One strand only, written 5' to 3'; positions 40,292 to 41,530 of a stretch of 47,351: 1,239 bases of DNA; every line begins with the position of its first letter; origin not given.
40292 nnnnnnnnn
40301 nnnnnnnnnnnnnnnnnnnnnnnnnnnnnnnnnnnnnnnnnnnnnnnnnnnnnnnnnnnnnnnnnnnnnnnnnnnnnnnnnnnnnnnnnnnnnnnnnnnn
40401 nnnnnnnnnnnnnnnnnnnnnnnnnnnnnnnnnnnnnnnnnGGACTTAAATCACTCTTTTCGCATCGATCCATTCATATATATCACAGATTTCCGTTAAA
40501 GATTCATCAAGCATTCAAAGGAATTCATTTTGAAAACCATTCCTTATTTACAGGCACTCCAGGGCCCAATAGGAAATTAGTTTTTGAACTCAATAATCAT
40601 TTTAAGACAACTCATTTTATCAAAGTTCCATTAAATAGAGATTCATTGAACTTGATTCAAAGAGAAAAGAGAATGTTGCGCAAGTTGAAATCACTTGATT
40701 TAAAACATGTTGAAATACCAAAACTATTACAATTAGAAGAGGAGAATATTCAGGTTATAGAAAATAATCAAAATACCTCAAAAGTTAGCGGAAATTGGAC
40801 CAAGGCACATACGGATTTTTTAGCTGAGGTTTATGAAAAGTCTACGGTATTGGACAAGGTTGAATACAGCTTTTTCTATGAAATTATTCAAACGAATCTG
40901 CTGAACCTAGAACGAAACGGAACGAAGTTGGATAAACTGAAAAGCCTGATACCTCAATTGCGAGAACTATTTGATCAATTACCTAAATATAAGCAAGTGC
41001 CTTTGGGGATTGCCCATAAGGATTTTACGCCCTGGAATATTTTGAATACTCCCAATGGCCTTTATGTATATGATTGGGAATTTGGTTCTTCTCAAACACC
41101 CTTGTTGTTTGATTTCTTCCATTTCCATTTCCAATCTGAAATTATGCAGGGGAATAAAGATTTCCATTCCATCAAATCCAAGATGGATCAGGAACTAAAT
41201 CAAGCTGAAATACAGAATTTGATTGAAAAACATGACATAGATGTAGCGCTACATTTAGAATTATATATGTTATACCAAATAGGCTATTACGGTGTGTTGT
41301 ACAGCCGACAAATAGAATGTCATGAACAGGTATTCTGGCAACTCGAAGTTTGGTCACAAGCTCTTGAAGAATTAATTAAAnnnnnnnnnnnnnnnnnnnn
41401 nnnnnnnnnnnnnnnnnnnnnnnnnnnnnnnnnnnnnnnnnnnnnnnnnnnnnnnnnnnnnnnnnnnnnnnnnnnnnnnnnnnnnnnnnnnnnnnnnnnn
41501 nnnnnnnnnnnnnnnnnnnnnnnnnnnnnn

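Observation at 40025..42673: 882-aa fusion of an APH-like kinase, an NTase-like domain and a dTMP-kinase-like P-loop kinase inside the EPS locus, with its own UAS/sigma54-like promoter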

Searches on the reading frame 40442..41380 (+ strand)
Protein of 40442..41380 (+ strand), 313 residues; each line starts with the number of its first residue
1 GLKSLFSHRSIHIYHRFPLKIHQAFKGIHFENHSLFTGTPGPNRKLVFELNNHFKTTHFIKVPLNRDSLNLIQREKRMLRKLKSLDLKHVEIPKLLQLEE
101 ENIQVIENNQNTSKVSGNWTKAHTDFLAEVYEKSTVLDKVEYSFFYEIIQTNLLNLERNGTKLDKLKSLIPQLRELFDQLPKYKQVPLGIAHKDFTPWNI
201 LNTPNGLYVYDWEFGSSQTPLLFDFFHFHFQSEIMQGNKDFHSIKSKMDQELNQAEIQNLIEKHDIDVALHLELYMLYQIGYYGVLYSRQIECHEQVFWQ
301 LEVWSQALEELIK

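Call 78: search_solved_structures(query=A5, max_evalue=10, show_alignments=2)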
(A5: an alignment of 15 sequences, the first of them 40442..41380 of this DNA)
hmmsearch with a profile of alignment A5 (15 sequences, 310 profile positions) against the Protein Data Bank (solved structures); distinct sequences matched with E-value up to 10: 11.
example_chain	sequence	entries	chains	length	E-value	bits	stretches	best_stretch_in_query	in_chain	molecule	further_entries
4r77_B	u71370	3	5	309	0.25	14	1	139-218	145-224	Choline kinase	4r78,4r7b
7f4l_E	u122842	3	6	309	0.33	13.6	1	77-164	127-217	p1 protein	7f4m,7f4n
3dxp_A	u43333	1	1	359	0.41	13.3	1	145-219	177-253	putative acyl-CoA dehydrogenase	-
8k20_B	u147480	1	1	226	0.5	13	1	186-253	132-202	non-specific serine/threonine protein kinase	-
4pdy_A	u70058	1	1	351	0.7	12.6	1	184-224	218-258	Aminoglycoside phosphotransferase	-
7vsr_M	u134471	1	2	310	0.7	12.5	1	205-301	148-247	Protein McrC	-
9vln_3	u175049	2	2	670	1.2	11.8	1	23-139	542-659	DNA replication licensing factor MCM3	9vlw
7pfo_3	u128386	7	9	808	9.5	8.8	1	25-156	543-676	DNA replication licensing factor MCM3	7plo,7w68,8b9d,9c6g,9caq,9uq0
8w0e_3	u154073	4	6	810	9.6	8.8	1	25-156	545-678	DNA replication licensing factor MCM3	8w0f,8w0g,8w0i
8s09_3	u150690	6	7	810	9.6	8.8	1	25-156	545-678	DNA replication licensing factor MCM3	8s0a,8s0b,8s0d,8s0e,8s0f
22vt_3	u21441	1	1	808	9.6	8.8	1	25-156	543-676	DNA replication licensing factor MCM3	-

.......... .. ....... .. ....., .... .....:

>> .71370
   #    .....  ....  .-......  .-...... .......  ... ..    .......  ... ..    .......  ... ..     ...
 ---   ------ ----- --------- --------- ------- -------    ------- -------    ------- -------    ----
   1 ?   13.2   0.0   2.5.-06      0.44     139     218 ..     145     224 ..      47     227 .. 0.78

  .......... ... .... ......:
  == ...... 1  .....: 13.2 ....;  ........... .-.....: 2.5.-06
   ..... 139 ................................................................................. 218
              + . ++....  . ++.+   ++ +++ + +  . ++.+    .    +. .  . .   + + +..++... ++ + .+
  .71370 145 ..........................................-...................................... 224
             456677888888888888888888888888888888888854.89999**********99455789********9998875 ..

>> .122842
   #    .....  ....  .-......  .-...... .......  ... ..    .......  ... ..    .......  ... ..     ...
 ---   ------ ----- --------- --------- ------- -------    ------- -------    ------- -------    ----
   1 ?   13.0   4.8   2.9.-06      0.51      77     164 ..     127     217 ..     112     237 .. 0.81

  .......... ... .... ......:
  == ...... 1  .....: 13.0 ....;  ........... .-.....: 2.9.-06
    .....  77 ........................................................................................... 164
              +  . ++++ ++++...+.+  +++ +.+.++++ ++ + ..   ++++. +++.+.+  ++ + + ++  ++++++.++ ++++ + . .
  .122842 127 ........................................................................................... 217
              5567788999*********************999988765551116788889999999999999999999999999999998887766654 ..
